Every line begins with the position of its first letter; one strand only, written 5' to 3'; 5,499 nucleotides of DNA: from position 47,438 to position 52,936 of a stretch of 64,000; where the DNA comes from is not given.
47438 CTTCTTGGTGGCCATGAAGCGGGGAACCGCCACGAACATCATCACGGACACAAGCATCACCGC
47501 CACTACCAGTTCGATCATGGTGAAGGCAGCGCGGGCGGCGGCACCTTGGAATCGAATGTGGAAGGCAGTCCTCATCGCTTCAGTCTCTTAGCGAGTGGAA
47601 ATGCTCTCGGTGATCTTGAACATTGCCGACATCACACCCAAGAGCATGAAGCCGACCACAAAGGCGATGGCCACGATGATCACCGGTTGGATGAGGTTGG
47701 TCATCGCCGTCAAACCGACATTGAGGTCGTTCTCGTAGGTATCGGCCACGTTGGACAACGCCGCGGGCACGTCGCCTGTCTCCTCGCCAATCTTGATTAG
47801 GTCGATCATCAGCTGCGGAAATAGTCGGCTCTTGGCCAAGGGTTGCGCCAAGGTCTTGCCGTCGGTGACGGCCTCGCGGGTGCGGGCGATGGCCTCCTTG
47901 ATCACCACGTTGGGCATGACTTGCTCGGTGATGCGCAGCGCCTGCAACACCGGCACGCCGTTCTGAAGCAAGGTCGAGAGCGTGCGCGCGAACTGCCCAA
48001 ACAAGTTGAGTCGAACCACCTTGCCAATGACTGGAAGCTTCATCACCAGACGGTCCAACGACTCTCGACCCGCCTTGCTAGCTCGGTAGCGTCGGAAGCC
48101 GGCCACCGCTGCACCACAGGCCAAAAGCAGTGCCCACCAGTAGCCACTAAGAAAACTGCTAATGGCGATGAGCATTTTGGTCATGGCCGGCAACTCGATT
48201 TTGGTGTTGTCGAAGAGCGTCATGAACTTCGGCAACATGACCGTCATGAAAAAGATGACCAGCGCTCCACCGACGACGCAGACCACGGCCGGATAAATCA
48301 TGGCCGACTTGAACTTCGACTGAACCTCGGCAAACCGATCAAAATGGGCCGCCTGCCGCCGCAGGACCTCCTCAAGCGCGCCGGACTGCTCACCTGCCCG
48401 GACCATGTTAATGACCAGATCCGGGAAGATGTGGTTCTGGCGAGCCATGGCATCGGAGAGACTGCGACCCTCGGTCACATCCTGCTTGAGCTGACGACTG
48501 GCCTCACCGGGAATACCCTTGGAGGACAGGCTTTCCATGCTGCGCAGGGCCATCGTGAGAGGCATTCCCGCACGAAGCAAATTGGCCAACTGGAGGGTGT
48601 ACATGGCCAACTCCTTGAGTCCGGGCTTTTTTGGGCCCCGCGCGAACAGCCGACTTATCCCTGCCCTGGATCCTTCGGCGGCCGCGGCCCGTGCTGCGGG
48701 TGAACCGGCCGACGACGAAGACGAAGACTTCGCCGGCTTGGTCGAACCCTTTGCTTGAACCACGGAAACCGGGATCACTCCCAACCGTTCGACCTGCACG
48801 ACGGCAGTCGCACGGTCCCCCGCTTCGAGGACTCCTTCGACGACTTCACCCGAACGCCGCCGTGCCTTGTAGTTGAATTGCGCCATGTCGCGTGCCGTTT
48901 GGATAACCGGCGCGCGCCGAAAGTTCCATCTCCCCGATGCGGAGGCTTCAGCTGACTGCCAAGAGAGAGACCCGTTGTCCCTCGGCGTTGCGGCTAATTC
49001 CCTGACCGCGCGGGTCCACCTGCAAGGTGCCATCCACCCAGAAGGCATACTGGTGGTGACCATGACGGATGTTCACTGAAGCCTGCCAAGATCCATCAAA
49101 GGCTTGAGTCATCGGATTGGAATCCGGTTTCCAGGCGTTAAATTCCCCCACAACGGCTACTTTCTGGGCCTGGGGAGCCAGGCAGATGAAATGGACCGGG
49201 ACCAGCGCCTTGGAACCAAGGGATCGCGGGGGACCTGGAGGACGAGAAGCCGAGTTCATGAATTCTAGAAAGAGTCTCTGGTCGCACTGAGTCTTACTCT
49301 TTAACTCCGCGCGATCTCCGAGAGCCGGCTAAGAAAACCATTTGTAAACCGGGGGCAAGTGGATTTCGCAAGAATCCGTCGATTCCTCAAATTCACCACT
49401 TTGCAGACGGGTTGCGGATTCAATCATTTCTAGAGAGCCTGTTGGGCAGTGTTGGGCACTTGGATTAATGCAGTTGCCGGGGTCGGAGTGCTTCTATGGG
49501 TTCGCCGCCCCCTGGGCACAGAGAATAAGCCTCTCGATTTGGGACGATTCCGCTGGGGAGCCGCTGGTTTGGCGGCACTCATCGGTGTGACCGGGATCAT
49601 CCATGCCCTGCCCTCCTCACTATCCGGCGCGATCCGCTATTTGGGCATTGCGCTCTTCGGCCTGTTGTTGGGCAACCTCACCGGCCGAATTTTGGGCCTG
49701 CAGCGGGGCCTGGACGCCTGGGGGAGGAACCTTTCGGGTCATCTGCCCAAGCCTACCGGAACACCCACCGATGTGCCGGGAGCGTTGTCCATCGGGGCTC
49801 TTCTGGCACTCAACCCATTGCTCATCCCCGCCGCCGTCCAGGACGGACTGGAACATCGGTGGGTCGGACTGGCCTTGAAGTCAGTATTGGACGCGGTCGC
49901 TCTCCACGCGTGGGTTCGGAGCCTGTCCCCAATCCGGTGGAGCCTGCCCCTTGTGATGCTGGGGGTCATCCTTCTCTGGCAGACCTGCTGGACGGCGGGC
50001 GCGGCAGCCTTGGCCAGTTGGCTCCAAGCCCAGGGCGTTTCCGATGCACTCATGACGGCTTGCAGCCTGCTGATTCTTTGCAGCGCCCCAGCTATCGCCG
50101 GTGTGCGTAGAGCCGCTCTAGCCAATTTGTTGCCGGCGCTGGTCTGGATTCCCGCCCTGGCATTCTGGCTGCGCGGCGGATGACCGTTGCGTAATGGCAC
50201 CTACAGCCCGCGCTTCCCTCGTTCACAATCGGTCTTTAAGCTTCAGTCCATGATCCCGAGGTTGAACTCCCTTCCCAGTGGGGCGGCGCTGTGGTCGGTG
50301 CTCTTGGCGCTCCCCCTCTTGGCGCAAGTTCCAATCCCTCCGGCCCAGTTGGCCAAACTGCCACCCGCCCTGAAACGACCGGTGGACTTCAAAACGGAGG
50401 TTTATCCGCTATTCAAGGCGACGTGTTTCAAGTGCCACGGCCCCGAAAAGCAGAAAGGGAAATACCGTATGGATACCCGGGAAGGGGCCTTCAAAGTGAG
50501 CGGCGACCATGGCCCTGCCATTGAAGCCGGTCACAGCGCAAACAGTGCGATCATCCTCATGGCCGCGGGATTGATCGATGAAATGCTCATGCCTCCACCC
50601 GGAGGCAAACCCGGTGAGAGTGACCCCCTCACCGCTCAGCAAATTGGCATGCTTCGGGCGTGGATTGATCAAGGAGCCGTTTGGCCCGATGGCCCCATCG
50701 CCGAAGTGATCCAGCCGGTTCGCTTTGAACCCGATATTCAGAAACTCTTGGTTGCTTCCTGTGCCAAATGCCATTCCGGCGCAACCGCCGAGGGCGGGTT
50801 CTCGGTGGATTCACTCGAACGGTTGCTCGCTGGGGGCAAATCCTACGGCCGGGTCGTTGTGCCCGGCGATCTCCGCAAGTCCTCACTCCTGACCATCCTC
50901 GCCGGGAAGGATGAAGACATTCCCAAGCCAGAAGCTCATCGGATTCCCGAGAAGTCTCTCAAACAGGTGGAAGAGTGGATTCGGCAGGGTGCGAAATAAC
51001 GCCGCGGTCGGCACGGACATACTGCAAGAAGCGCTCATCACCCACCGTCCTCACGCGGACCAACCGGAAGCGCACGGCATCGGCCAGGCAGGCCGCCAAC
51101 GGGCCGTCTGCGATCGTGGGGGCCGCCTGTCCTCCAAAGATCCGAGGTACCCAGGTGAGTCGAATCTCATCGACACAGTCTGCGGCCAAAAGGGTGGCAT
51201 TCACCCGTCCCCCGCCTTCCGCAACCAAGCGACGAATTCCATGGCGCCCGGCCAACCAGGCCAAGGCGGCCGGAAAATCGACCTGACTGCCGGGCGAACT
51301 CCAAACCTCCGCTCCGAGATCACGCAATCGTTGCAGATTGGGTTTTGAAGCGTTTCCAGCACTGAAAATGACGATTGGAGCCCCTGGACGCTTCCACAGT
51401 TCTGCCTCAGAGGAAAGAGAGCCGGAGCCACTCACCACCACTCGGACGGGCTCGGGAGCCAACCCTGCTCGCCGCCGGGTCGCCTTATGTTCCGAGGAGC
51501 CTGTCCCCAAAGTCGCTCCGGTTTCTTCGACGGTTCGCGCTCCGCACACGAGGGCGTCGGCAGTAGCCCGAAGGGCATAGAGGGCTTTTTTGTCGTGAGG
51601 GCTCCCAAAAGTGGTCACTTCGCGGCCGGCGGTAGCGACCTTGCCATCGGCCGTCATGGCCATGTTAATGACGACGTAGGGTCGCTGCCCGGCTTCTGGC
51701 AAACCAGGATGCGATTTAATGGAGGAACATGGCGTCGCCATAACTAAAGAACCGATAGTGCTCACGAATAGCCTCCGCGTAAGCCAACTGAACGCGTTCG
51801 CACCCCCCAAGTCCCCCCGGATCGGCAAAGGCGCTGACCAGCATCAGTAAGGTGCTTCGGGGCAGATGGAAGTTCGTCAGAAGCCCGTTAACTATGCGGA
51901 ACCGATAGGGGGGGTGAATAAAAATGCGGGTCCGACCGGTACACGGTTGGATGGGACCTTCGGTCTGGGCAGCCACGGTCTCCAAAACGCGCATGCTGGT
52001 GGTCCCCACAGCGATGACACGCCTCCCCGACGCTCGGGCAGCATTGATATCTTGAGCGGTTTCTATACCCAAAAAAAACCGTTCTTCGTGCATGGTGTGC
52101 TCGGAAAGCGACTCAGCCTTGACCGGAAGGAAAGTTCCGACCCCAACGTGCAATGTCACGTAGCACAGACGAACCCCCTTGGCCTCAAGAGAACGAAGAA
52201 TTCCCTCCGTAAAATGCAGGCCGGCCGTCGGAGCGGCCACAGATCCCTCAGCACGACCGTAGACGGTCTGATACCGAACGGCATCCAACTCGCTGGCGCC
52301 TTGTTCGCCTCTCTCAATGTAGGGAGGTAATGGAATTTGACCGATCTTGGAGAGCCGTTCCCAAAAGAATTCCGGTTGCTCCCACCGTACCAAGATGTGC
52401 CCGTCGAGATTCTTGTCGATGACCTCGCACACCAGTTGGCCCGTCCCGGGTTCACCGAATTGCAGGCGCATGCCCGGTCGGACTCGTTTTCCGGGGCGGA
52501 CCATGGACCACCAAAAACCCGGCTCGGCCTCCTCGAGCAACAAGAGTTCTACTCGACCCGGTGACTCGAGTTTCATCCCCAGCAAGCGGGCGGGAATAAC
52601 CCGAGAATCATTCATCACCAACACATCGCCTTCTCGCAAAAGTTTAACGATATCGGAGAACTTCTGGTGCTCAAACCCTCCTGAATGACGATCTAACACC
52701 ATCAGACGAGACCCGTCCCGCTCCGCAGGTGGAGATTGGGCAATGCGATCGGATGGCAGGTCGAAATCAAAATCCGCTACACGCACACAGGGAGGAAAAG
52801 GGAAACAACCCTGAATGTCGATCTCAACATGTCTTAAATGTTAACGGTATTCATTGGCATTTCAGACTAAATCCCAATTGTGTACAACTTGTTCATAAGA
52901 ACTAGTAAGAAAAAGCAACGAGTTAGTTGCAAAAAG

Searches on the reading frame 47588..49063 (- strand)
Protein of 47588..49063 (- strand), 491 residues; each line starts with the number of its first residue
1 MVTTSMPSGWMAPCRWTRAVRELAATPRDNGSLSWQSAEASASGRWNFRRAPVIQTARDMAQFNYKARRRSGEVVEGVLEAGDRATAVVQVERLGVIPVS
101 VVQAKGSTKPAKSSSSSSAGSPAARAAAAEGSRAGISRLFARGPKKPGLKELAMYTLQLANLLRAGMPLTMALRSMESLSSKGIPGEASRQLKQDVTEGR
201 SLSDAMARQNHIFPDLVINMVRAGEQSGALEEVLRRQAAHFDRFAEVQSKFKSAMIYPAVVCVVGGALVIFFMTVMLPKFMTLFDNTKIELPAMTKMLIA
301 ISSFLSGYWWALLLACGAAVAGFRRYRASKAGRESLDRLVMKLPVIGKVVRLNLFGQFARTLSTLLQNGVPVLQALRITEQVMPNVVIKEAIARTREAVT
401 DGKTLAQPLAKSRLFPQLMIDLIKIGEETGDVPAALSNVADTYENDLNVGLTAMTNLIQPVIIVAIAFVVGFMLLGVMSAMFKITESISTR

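Call 20: search_protein_families(library=pfam, proteins=[window:47588-49063:-], max_evalue=0.01)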
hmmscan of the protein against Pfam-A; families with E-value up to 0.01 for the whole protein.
window:47588-49063:- (491 aa): 1 family
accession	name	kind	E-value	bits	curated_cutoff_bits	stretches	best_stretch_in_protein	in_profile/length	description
PF00482.28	T2SSF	-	1.7e-60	202.9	25.2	2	156-278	2-125/125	Type II secretion system (T2SS), protein F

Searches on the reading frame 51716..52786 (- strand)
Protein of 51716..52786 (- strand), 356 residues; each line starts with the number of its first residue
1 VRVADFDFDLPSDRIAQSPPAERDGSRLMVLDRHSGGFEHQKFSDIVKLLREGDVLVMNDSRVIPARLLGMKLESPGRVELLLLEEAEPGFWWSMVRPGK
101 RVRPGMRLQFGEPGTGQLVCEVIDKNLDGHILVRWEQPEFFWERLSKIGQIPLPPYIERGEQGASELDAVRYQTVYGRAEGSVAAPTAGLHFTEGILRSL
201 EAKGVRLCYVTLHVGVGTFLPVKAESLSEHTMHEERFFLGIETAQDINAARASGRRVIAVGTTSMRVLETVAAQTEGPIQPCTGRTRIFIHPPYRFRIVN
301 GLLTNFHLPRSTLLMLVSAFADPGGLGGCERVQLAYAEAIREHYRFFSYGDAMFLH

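Call 20: search_protein_families(library=pfam, proteins=[window:51716-52786:-], max_evalue=0.01)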
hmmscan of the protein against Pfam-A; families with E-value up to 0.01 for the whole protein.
window:51716-52786:- (356 aa): 1 family
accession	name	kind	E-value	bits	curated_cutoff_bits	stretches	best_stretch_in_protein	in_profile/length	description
PF02547.20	Queuosine_synth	-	1.2e-128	429.2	25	1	4-355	2-322/322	Queuosine biosynthesis protein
